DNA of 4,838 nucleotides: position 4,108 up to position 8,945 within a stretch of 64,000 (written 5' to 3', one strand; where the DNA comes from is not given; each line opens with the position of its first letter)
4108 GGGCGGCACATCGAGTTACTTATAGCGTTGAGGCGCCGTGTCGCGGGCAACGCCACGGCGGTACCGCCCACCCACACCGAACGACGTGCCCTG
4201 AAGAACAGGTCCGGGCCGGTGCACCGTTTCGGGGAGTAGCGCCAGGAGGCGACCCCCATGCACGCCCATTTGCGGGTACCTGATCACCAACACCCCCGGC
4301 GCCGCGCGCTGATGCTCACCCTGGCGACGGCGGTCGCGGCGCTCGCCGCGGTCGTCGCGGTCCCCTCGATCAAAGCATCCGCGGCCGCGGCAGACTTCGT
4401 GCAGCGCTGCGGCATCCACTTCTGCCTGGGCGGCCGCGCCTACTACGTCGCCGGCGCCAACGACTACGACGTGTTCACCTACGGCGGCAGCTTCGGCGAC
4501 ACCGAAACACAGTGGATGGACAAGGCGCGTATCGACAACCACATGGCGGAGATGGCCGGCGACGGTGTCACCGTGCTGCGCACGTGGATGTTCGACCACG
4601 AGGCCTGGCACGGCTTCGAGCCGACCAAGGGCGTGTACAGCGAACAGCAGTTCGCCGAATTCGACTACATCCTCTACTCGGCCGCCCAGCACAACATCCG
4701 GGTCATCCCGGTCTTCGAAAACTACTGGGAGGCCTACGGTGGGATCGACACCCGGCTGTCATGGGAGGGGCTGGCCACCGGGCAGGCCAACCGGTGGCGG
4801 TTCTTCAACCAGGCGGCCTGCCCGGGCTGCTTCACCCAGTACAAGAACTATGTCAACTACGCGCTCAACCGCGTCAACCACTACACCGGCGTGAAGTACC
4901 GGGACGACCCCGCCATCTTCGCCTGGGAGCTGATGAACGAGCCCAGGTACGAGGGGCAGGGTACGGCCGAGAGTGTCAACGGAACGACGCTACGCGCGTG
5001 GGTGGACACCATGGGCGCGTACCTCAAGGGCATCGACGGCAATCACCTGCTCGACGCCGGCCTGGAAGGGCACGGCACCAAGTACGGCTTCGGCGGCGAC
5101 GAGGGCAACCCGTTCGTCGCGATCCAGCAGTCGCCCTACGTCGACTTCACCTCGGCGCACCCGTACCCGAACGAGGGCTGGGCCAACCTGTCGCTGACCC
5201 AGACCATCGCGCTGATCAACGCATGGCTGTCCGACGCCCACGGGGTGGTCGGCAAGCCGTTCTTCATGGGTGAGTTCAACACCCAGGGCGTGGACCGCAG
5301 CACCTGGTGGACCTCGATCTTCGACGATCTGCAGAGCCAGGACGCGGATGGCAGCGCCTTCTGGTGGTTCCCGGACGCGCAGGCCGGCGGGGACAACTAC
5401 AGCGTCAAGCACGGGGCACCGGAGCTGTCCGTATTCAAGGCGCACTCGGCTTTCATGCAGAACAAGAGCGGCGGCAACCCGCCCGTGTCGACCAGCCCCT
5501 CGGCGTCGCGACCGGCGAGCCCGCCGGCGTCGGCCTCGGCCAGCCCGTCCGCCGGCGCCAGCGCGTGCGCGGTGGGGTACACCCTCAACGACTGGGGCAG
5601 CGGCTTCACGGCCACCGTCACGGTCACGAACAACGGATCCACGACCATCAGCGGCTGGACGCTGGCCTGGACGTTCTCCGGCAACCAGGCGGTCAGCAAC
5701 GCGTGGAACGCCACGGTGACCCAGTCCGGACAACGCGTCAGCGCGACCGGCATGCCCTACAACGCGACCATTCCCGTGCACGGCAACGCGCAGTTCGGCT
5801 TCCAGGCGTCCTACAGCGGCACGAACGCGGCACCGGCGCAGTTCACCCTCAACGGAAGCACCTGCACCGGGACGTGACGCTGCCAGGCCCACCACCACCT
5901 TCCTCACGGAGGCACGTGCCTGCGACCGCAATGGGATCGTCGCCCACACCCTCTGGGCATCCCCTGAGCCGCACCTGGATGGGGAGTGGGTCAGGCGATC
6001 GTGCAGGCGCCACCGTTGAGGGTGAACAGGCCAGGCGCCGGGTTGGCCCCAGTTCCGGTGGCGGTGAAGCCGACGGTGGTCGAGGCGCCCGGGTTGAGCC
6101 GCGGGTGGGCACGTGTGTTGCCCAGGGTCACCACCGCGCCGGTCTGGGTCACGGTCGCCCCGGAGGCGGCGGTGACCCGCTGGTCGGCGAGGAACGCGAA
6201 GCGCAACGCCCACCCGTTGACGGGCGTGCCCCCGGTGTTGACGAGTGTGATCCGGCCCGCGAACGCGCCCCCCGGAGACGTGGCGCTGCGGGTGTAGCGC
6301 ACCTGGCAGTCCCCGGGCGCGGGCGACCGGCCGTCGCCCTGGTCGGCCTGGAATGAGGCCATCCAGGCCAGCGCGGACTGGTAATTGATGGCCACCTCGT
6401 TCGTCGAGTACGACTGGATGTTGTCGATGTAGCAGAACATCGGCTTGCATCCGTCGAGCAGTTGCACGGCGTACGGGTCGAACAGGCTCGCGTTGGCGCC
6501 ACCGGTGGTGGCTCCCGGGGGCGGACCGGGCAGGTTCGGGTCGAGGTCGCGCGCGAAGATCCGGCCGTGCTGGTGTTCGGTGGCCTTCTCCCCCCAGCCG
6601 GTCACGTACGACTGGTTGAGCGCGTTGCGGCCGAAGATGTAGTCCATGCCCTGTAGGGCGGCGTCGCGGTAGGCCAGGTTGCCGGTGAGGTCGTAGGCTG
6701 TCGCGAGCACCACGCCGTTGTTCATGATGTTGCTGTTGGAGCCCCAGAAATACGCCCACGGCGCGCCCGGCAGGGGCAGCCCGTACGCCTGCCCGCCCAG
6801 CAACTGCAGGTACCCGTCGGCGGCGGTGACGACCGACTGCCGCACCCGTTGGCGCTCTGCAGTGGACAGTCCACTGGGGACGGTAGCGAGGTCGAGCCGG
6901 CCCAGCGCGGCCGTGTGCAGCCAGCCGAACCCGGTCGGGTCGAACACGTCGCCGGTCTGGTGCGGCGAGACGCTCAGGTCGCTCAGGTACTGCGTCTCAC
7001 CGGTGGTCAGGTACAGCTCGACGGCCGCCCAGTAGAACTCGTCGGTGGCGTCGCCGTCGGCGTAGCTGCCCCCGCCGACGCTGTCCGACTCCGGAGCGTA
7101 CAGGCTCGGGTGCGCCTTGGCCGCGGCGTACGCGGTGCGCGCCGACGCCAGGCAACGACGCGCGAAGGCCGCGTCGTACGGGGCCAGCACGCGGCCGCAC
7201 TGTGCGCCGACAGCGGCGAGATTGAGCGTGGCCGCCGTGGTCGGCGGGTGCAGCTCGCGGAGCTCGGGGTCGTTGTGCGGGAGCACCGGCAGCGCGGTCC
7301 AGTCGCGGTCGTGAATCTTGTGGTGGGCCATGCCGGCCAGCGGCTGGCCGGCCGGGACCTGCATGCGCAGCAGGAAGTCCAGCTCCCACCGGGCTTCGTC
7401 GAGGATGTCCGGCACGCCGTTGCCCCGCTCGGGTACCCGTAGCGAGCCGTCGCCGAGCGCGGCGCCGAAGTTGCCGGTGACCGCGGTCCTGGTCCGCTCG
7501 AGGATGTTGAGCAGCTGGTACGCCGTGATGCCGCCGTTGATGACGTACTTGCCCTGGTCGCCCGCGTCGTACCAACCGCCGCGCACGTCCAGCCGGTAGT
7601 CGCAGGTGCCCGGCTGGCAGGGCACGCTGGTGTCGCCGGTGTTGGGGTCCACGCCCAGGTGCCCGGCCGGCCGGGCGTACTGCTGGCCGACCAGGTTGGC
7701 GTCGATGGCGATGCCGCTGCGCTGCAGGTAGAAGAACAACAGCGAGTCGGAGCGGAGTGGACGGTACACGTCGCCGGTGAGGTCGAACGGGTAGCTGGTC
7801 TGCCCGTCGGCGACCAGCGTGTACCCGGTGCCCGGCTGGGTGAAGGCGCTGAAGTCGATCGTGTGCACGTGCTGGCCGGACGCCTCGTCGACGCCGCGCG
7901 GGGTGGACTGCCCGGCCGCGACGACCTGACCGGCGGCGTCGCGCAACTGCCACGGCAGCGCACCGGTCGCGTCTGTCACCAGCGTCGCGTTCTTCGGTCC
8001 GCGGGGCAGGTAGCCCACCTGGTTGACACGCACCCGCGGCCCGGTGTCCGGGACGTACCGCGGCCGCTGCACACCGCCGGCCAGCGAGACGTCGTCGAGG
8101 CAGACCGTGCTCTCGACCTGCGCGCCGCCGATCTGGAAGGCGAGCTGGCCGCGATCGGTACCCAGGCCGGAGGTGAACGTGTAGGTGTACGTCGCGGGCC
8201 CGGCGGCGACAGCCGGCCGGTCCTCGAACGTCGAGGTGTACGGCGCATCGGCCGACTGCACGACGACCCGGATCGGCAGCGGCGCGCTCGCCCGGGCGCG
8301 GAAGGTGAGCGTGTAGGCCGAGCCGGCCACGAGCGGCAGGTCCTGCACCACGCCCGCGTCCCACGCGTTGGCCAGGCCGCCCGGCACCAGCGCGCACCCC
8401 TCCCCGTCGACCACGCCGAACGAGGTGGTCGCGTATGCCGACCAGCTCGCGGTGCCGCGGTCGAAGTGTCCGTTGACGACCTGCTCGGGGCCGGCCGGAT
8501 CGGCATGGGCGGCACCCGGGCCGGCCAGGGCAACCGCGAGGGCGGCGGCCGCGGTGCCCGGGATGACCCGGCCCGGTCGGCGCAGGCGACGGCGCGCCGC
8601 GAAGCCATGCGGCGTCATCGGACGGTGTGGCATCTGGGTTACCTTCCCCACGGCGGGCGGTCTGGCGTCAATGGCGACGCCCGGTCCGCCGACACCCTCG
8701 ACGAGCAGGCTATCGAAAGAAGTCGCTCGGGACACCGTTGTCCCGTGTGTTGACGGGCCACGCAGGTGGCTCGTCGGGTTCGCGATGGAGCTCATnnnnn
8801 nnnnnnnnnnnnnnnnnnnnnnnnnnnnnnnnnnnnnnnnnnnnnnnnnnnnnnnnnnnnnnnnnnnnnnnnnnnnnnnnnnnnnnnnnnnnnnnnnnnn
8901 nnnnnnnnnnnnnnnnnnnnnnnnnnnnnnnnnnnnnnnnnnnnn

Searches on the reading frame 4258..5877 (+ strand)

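Call 74: search_protein_families(library=pfam, proteins=[window:4258-5877:+], max_evalue=0.001)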
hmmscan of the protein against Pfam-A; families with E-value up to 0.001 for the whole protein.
window:4258-5877:+ (539 aa): 2 families
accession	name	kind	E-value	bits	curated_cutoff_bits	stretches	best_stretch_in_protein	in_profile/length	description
PF00553.25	CBM_2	-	2.1e-31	108.7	24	1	437-536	1-101/101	Cellulose binding domain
PF00150.24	Cellulase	-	5.3e-06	26.6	23.5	1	79-347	10-243/272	Cellulase (glycosyl hydrolase family 5)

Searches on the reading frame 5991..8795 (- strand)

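Call 74: search_protein_families(library=pfam, proteins=[window:5991-8795:-], max_evalue=0.001)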
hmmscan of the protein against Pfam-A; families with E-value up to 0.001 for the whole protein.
window:5991-8795:- (934 aa): 4 families
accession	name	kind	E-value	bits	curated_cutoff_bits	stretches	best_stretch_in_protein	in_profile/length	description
PF00759.25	Glyco_hydro_9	-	8e-94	315.9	27.7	1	344-812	1-443/444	Glycosyl hydrolase family 9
PF02927.20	CelD_N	-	3.1e-30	105.2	24.6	1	251-334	2-86/86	Cellulase N-terminal ig-like domain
PF00553.25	CBM_2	-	3.3e-17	63.1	24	1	830-931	1-101/101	Cellulose binding domain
PF02018.23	CBM_4_9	-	1.7e-11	45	25.9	1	105-223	3-132/136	Carbohydrate binding domain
